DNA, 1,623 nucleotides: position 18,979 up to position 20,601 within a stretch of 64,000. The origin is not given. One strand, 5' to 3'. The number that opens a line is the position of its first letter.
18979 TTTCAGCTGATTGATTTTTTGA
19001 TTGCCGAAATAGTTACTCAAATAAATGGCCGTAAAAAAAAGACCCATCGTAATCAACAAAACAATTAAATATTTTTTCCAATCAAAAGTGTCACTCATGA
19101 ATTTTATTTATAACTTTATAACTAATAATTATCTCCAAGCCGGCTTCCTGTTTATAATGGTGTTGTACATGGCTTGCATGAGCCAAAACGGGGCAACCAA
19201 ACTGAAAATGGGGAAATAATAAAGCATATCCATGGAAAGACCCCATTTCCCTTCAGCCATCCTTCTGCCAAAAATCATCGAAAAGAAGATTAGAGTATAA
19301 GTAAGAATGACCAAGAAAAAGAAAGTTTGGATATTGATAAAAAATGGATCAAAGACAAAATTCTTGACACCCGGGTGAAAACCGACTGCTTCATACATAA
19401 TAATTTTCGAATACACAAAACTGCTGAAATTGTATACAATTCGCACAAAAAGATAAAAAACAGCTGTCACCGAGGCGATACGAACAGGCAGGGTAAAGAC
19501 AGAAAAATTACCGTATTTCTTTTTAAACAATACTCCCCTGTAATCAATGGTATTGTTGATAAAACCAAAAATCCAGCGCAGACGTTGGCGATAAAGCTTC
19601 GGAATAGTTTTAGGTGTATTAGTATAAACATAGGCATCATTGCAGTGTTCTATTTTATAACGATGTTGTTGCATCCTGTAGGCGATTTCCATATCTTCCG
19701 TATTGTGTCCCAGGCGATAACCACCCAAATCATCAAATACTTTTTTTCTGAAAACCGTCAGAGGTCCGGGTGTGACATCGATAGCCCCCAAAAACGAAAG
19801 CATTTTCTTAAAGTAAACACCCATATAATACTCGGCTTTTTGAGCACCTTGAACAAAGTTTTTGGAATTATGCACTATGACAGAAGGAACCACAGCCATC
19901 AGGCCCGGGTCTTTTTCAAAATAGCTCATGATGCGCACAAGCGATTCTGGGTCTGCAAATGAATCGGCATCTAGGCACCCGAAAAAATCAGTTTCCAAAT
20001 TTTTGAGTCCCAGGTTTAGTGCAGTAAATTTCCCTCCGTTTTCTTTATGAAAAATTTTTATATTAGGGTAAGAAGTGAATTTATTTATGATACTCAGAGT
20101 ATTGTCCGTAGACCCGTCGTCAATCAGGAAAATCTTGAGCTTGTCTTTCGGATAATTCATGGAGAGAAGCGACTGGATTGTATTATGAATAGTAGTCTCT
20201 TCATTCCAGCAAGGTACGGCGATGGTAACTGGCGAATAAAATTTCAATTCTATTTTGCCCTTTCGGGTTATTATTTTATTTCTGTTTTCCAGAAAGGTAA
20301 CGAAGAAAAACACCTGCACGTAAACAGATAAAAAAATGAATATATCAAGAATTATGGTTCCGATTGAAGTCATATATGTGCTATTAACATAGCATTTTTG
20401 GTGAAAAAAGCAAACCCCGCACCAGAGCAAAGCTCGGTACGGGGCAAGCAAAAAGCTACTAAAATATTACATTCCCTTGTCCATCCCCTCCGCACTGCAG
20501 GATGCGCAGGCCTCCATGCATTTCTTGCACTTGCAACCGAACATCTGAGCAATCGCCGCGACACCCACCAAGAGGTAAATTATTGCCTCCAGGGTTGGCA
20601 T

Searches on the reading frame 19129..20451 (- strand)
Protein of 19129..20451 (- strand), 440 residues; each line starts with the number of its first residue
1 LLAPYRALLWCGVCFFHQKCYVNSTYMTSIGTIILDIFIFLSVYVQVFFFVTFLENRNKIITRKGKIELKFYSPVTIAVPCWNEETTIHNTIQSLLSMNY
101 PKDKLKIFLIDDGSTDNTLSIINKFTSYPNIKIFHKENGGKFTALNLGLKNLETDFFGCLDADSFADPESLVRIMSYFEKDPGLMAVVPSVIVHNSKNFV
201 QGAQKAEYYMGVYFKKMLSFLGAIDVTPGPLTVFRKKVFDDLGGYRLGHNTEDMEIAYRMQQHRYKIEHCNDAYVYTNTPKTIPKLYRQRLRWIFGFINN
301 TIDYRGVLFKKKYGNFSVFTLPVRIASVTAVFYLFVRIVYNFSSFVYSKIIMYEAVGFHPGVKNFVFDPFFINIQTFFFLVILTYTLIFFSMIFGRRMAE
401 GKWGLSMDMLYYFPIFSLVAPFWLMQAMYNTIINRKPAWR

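Call 44: search_protein_families(library=pfam, proteins=[window:19129-20451:-], max_evalue=0.001)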
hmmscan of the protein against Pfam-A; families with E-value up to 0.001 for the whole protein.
window:19129-20451:- (440 aa): 7 families
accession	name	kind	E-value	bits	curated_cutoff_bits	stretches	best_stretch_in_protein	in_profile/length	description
PF00535.33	Glycos_transf_2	-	1.5e-30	106.8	23.3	1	76-242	1-167/168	Glycosyl transferase family 2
PF13641.12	Glyco_tranf_2_3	-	1.4e-28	100.9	27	1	74-296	2-230/230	Glycosyltransferase like family 2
PF13632.12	Glyco_trans_2_3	-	1e-21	78.1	27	1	159-374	4-183/198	Glycosyl transferase family group 2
PF10111.15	Glyco_tranf_2_2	-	3.7e-10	40.2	27.3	1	77-279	2-218/276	Glycosyltransferase like family 2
PF13506.12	Glyco_transf_21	-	5.9e-09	36.1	21.7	1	141-293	18-172/174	Glycosyl transferase family 21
PF03142.21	Chitin_synth_2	-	1.2e-08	34.5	27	1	158-241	206-291/527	Chitin synthase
PF03552.20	Cellulose_synt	-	7.6e-05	21.9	24.7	0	88-123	18-53/722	Cellulose synthase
